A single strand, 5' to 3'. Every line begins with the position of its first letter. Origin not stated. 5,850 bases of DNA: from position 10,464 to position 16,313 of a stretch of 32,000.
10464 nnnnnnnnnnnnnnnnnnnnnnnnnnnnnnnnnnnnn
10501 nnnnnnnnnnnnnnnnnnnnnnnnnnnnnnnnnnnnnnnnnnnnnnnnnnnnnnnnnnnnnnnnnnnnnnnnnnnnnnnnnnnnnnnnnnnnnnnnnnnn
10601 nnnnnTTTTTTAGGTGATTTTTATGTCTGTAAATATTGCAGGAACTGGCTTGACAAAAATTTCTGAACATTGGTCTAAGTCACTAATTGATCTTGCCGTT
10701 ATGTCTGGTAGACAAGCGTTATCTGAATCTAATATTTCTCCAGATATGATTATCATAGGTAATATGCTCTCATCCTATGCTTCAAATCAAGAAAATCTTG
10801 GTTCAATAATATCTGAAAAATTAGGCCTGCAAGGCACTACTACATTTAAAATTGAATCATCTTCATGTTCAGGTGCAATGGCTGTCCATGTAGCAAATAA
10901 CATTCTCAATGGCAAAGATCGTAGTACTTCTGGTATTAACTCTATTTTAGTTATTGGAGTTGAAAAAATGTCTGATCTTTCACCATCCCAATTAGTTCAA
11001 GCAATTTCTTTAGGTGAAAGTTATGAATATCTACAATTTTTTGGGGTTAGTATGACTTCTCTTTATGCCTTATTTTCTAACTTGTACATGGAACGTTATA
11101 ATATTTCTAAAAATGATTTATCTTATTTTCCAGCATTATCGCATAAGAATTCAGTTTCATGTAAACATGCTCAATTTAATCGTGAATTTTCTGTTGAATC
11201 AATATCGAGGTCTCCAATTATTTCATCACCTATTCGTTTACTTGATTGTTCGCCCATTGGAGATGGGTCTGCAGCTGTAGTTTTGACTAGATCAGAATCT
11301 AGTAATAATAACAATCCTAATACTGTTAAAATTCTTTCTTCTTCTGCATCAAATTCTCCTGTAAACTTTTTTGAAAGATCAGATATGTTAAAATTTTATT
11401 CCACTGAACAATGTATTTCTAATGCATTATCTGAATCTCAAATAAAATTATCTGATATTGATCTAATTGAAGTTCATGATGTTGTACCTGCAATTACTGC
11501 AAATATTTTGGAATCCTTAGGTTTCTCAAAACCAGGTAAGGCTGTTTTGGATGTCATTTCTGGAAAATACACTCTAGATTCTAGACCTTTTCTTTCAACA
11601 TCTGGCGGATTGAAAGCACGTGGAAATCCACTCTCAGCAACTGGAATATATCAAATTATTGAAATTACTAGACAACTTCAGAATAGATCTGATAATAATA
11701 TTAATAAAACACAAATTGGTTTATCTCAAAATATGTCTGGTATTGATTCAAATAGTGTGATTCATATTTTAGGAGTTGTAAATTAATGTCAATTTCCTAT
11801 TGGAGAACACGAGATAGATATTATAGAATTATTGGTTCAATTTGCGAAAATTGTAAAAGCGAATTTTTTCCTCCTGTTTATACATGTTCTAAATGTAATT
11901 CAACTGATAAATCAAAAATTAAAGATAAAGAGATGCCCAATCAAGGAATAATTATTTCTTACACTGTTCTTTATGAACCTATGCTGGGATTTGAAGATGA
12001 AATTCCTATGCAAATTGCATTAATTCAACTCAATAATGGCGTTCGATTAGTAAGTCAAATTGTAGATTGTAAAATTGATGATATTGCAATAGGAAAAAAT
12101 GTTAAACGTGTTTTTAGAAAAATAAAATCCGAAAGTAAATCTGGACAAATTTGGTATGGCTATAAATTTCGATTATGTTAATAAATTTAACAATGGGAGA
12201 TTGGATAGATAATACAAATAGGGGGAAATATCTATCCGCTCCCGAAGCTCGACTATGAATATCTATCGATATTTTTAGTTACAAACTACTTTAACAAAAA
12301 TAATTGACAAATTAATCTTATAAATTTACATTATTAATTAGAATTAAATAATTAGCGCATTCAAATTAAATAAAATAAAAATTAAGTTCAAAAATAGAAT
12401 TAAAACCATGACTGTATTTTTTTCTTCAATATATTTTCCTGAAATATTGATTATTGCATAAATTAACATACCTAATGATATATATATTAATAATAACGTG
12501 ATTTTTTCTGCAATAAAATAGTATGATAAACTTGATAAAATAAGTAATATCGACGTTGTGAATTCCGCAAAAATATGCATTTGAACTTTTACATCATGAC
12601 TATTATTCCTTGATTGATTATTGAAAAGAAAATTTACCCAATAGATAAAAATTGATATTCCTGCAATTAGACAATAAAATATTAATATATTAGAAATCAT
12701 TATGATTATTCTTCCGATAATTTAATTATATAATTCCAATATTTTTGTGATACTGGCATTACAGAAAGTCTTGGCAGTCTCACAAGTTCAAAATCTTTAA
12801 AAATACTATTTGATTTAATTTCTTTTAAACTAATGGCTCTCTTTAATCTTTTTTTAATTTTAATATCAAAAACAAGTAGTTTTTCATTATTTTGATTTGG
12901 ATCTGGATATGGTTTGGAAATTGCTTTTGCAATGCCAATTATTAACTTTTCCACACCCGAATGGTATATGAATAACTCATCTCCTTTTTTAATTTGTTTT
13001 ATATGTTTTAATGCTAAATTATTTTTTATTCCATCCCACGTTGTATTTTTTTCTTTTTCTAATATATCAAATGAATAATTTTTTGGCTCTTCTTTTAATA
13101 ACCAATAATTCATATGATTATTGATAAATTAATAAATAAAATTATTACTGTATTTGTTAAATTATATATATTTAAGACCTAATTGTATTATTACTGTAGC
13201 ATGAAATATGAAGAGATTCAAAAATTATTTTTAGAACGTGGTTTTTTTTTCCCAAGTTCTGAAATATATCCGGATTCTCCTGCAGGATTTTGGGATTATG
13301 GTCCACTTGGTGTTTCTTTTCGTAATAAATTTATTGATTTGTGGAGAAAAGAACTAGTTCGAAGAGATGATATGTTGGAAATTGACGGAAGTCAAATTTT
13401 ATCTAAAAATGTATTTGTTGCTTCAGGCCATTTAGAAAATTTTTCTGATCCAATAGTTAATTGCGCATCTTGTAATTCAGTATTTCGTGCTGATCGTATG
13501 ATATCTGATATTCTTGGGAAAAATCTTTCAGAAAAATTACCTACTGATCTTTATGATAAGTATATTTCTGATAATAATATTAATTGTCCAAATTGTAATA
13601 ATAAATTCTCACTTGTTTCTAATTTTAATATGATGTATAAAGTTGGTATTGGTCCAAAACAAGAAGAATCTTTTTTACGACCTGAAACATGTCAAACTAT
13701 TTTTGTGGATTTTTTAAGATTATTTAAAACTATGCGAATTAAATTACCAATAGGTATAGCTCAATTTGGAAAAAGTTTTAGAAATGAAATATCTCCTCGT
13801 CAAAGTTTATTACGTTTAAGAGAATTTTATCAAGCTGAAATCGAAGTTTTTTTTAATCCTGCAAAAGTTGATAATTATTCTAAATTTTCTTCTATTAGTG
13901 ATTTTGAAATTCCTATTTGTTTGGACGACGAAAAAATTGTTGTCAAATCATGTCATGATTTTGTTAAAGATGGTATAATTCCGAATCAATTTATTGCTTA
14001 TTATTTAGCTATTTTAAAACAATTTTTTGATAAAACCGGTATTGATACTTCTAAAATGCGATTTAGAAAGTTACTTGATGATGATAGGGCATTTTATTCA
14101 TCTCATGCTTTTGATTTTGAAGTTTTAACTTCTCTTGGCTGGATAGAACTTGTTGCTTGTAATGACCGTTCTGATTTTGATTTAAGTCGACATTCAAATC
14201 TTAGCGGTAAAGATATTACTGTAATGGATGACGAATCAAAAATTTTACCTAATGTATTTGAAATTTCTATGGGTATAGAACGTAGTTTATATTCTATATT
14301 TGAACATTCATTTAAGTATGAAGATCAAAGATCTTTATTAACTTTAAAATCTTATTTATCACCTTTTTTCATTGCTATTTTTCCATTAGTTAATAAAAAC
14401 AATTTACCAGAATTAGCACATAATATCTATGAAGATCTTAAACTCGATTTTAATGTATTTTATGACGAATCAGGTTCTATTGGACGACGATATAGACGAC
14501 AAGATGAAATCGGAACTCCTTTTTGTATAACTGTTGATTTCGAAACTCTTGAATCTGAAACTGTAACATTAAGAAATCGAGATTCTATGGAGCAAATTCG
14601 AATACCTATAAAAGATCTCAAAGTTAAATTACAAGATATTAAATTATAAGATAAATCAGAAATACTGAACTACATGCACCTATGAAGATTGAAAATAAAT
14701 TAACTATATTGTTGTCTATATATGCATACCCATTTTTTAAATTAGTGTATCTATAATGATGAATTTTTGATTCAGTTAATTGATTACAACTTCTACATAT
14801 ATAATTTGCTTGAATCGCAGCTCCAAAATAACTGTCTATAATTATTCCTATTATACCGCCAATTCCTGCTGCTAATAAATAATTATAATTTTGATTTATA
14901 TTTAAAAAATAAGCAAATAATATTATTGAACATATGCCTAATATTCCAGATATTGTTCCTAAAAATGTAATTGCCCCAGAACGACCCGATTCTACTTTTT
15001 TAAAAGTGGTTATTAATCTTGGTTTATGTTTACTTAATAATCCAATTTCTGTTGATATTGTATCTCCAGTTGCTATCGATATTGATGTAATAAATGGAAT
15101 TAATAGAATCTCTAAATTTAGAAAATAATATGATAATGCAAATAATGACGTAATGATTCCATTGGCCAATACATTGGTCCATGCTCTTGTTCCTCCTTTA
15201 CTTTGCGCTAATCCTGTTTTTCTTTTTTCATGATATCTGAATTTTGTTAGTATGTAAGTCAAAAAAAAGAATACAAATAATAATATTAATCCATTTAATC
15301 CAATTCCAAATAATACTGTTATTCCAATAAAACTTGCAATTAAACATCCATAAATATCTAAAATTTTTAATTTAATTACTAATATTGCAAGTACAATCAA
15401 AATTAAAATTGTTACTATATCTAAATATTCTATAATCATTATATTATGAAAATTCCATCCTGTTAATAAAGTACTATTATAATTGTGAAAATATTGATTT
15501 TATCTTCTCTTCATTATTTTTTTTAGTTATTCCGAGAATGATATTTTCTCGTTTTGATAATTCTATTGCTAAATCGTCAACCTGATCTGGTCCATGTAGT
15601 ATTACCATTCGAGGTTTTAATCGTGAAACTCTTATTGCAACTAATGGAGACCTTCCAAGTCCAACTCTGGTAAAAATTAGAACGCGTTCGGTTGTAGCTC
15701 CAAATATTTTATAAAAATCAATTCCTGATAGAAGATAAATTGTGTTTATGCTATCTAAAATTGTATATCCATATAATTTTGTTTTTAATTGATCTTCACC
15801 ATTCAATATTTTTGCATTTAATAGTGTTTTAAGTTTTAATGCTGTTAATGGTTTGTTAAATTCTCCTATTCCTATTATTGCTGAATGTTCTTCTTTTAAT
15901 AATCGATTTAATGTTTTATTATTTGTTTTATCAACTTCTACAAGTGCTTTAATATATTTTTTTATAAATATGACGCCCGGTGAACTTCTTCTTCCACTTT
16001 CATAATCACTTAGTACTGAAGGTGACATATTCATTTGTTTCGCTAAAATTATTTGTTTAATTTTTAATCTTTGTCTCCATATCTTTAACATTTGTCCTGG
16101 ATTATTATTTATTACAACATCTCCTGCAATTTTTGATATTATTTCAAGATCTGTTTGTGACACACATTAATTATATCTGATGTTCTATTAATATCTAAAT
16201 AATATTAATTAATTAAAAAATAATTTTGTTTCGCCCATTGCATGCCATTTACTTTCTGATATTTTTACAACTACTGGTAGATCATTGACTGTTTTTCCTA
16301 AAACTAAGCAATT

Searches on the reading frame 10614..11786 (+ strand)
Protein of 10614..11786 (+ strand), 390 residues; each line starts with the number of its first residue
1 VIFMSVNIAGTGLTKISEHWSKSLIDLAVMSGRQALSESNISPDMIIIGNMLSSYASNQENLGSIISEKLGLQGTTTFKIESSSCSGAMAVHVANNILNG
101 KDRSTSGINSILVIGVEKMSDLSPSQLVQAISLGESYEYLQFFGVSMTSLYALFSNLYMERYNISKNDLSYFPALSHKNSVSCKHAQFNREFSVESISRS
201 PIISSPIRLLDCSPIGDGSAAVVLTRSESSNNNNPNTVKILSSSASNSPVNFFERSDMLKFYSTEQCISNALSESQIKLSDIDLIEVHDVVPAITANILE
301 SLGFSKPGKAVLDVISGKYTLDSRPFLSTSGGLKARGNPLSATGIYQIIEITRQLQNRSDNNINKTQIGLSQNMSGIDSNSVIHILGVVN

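Call 15: search_protein_families(library=pfam, proteins=[window:10614-11786:+], max_evalue=0.001)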
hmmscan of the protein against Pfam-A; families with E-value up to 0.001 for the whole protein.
window:10614-11786:+ (390 aa): 2 families
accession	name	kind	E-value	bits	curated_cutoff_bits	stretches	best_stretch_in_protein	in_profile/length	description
PF22691.2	Thiolase_C_1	-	3.8e-23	82.2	28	1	251-387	8-143/144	Thiolase C-terminal domain-like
PF00108.29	Thiolase_N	-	3.1e-14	53.4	26.4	1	11-227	6-259/260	Thiolase, N-terminal domain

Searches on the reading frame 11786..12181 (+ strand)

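Call 16: search_protein_families(library=pfam, proteins=[window:11786-12181:+], max_evalue=0.001)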
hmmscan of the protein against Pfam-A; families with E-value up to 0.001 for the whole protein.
window:11786-12181:+ (131 aa): 2 families
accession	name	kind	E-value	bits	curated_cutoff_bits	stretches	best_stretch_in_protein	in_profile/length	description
PF01796.24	OB_ChsH2_C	-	1.7e-13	50.7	27.1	1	48-111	2-65/65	ChsH2, C-terminal OB-fold domain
PF12172.15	zf-ChsH2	-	1.2e-05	25.5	23.2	1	13-41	7-35/37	ChsH2, rubredoxin-like zinc ribbon domain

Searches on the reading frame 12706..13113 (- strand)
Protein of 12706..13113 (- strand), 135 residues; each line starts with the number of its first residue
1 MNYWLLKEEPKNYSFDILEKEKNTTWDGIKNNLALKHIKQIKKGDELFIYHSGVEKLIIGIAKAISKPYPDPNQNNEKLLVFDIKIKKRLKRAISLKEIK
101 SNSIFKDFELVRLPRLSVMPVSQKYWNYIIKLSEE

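Call 16: search_protein_families(library=pfam, proteins=[window:12706-13113:-], max_evalue=0.001)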
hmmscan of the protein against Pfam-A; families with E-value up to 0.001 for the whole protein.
window:12706-13113:- (135 aa): 1 family
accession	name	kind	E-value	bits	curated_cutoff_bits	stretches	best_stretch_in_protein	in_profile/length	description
PF01878.24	EVE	-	1.4e-37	129.4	23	1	2-132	1-145/145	EVE domain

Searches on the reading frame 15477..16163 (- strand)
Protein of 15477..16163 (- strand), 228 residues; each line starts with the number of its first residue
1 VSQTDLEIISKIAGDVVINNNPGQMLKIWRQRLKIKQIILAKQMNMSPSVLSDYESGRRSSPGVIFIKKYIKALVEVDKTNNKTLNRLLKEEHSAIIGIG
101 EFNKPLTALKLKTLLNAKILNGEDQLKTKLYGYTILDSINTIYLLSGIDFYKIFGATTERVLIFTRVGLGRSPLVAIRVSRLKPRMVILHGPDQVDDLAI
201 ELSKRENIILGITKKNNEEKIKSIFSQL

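Call 3: search_protein_families(library=pfam, proteins=[window:15477-16163:-], max_evalue=0.1)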
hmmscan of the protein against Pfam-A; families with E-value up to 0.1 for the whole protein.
window:15477-16163:- (228 aa): 2 families
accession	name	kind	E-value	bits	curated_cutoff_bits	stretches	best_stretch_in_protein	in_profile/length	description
PF01381.28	HTH_3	-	2e-07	31.4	23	1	26-74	1-48/55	Helix-turn-helix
PF13560.12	HTH_31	-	0.00011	22.9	27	1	23-63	3-43/64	Helix-turn-helix domain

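Call 5: search_protein_families(library=ncbifam, proteins=[window:15477-16163:-], max_evalue=0.1)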
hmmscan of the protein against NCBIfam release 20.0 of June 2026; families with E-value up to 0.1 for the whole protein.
window:15477-16163:- (228 aa): 3 families
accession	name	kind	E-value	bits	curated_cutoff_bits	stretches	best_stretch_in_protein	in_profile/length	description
NF046032.1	TransRegSlrRBacil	equivalog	0.00084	19.4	250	1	23-79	3-58/149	HTH-type transcriptional regulator SlrR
NF047948.1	male_kill_WMK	equivalog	0.012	15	300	1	18-59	159-200/300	WO male-killing family protein Wmk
NF041951.1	phage_RstR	subfamily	0.064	13.5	80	0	25-74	6-54/108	RstR family transcriptional repressor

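Call 73: search_solved_structures(query=window:15477-16163:-, max_evalue=1)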
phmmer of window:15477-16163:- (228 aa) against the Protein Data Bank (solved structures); distinct sequences matched with E-value up to 1: 10.
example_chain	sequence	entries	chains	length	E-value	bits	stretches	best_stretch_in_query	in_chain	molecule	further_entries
1x57_A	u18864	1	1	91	0.034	17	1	20-62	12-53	Endothelial differentiation-related factor 1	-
6zvh_i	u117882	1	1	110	0.1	15.4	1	22-60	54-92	Endothelial differentiation-related factor 1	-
8tac_A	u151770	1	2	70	0.11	15.4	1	22-72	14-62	DBP48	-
9p73_CH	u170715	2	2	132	0.12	15.3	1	22-60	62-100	Endothelial differentiation-related factor 1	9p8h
9b0q_CH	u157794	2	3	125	0.12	15.2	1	22-60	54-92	Endothelial differentiation-related factor 1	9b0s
9rpv_E4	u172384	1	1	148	0.15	14.9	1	22-60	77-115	Endothelial differentiation-related factor 1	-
7o81_AU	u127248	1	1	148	0.16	14.9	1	22-60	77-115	EDF1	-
7nrd_Sh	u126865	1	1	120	0.26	14.1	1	18-74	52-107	Multiprotein-bridging factor 1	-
6zvi_T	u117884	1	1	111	0.36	13.7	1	18-71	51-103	MBF1 isoform 1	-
9f9s_CN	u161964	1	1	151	0.43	13.4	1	18-74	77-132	Multiprotein-bridging factor 1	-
